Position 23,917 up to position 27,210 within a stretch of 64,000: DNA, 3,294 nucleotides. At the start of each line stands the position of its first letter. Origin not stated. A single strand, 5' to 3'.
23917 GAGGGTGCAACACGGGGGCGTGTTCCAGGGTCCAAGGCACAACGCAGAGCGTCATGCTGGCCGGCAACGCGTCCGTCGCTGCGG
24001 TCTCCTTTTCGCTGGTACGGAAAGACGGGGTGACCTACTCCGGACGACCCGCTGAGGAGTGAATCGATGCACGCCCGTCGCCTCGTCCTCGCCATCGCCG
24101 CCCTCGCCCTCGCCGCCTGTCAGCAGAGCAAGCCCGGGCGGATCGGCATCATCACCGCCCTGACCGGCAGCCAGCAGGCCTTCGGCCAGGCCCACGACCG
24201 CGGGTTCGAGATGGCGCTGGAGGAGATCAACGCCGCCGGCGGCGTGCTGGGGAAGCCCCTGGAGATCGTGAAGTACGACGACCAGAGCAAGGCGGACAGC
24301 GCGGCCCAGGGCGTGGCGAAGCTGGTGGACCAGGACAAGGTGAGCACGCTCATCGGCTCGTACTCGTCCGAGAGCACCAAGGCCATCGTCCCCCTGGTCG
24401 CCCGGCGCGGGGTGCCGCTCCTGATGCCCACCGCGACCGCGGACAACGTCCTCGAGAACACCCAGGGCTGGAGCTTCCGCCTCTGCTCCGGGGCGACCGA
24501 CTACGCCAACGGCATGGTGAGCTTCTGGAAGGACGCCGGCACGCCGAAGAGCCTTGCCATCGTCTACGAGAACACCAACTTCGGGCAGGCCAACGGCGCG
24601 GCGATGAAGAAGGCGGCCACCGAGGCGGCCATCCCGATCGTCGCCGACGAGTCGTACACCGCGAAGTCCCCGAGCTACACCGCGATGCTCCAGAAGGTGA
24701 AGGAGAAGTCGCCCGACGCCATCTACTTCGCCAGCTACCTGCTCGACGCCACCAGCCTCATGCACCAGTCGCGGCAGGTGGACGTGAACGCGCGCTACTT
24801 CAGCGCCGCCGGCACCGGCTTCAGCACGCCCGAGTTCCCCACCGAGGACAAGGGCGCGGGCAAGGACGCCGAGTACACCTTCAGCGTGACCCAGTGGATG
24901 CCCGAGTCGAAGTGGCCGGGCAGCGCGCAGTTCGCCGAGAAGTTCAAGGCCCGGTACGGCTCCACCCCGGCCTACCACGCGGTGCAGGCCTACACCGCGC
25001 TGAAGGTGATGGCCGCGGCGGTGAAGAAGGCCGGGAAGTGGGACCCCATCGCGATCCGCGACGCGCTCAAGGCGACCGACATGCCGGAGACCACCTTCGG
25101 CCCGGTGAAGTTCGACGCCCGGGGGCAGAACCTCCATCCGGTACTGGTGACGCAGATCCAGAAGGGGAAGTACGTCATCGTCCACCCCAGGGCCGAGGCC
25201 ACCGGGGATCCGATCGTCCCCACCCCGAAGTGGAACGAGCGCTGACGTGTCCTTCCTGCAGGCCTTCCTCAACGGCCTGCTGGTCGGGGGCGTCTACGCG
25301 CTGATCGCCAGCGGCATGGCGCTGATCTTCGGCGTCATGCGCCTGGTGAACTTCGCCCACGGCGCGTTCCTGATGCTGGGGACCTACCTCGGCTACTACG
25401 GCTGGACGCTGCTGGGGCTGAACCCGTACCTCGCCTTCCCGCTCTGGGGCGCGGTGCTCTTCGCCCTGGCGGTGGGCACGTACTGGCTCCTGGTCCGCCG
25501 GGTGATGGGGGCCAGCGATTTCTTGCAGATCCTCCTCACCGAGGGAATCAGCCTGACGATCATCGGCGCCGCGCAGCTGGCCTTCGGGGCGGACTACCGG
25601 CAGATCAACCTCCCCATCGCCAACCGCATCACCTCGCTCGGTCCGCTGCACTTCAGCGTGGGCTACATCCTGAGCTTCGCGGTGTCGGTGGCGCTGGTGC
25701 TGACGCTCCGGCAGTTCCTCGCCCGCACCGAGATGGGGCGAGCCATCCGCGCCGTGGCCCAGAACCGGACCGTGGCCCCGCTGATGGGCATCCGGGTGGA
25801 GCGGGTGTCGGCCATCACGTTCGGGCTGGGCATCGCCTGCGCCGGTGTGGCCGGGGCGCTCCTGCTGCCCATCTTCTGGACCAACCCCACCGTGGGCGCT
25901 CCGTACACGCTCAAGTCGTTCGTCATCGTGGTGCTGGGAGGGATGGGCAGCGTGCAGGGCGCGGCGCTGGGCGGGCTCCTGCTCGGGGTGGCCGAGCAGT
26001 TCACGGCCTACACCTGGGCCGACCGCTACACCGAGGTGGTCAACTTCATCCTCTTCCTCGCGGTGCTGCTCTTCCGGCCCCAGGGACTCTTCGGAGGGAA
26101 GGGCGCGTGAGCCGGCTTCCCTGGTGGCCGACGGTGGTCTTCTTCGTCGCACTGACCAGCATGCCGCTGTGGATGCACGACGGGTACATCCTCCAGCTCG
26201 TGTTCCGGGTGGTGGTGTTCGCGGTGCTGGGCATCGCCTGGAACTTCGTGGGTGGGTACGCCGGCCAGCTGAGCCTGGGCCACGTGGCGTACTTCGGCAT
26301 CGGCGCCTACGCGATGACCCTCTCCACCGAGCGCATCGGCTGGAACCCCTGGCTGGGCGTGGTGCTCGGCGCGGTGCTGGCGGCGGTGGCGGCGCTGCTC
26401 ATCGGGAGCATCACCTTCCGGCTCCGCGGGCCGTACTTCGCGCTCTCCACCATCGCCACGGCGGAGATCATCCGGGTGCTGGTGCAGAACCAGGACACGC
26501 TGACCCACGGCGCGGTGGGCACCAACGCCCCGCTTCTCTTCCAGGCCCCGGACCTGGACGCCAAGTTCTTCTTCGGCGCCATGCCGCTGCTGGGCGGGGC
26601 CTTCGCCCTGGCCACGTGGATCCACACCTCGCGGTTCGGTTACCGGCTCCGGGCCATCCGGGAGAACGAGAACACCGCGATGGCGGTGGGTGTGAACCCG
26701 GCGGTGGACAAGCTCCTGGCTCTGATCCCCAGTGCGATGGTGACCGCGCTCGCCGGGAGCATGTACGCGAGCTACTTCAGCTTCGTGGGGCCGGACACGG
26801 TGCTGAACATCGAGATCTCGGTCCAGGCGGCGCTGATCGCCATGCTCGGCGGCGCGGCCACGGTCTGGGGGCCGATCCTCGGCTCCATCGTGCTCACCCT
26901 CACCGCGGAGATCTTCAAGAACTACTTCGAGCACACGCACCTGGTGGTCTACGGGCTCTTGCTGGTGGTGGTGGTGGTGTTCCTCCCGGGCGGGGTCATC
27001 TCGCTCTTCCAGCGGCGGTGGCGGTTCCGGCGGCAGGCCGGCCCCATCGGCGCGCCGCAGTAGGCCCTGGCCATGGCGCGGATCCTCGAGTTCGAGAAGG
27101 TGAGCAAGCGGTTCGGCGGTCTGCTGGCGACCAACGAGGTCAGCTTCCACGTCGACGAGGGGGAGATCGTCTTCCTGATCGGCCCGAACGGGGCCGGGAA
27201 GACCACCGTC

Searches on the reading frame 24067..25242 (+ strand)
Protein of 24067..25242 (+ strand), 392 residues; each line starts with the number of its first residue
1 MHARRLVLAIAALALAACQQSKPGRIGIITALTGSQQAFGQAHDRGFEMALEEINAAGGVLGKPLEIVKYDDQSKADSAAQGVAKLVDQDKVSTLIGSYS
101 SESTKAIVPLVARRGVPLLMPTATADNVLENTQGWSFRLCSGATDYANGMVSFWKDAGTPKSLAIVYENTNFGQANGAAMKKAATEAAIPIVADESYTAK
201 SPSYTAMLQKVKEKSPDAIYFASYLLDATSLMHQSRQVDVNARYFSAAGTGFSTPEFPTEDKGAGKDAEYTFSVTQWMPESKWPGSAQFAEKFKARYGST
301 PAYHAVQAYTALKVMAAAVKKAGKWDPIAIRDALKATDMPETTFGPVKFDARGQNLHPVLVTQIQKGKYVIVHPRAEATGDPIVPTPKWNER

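Call 46: search_protein_families(library=ncbifam, proteins=[window:24067-25242:+], max_evalue=0.00001)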
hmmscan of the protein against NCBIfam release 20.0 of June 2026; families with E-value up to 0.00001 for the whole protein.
window:24067-25242:+ (392 aa): 3 families
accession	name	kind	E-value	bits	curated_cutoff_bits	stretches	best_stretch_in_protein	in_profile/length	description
NF011933.0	PRK15404.1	subfamily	7.8e-42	143.6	477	1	3-354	6-349/370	high-affinity branched-chain amino acid ABC transporter substrate-binding protein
TIGR03407.1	urea_ABC_UrtA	exception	4.8e-25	88.2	492.75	1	25-373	2-349/361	urea ABC transporter substrate-binding protein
TIGR03669.1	urea_ABC_arch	equivalog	1e-23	84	494.8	1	25-366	2-338/375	urea ABC transporter substrate-binding protein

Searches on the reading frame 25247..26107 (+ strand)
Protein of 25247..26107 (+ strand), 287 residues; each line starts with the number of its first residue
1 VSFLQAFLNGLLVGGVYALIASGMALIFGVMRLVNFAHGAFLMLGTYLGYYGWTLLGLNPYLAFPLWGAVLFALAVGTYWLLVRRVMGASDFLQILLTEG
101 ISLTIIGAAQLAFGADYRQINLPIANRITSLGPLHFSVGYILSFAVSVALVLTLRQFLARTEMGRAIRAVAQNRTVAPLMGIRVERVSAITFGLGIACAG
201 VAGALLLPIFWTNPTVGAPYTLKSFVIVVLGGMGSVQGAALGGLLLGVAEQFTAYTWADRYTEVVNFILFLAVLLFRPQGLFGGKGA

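Call 46: search_protein_families(library=ncbifam, proteins=[window:25247-26107:+], max_evalue=0.00001)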
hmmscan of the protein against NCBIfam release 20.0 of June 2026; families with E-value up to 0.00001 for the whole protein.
window:25247-26107:+ (287 aa): 8 families
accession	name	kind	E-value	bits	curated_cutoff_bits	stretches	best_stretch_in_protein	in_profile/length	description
TIGR03409.1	urea_trans_UrtB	equivalog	2.2e-51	175.3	250.3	1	6-285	3-289/291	urea ABC transporter permease subunit UrtB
NF008011.0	PRK10740.1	equivalog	9e-35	120.8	379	1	2-283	7-301/308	high-affinity branched-chain amino acid ABC transporter permease LivH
TIGR03622.1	urea_t_UrtB_arc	equivalog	6.6e-31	107.6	374.25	1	18-283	15-278/284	urea ABC transporter, permease protein UrtB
TIGR03408.1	urea_trans_UrtC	equivalog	1.3e-11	44.7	296.2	1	140-283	169-312/313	urea ABC transporter permease subunit UrtC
NF007067.0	PRK09512.1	equivalog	1.8e-07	30.7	398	1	6-253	45-292/321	ribose ABC transporter permease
NF008450.0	PRK11301.1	subfamily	3.4e-07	30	366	1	140-282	265-406/418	high-affinity branched-chain amino acid ABC transporter permease LivM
NF040906.3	GguB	equivalog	4.1e-07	29.5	450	1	147-266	231-358/375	multiple monosaccharide ABC transporter permease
NF007252.0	PRK09699.1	equivalog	9.8e-06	25.1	396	0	32-252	77-295/326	D-allose ABC transporter permease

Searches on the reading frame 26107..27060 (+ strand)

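Call 46: search_protein_families(library=ncbifam, proteins=[window:26107-27060:+], max_evalue=0.00001)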
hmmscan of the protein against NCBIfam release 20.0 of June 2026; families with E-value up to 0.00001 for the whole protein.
window:26107-27060:+ (318 aa): 8 families
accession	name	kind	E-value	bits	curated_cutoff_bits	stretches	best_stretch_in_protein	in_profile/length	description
TIGR03408.1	urea_trans_UrtC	equivalog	1.1e-37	130.4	296.2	2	80-300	87-313/313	urea ABC transporter permease subunit UrtC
NF008450.0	PRK11301.1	subfamily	7.4e-35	121.2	366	2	29-139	112-222/418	high-affinity branched-chain amino acid ABC transporter permease LivM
TIGR03727.1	urea_t_UrtC_arc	equivalog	2.3e-19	69.6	575.55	2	154-306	195-346/369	urea ABC transporter, permease protein UrtC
TIGR03409.1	urea_trans_UrtB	equivalog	3.1e-11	43.5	250.3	1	166-299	156-287/291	urea ABC transporter permease subunit UrtB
TIGR03622.1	urea_t_UrtB_arc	equivalog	2.7e-08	33.4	374.25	1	33-301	11-280/284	urea ABC transporter, permease protein UrtB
NF008011.0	PRK10740.1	equivalog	3.5e-08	33.4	379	1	166-298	169-300/308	high-affinity branched-chain amino acid ABC transporter permease LivH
NF011961.0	PRK15432.1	equivalog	1.6e-07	30.9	388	1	170-305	174-315/344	autoinducer 2 ABC transporter permease LsrC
NF008441.0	PRK11285.1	equivalog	5.2e-06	25.8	378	1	55-292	84-322/333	L-arabinose ABC transporter permease AraH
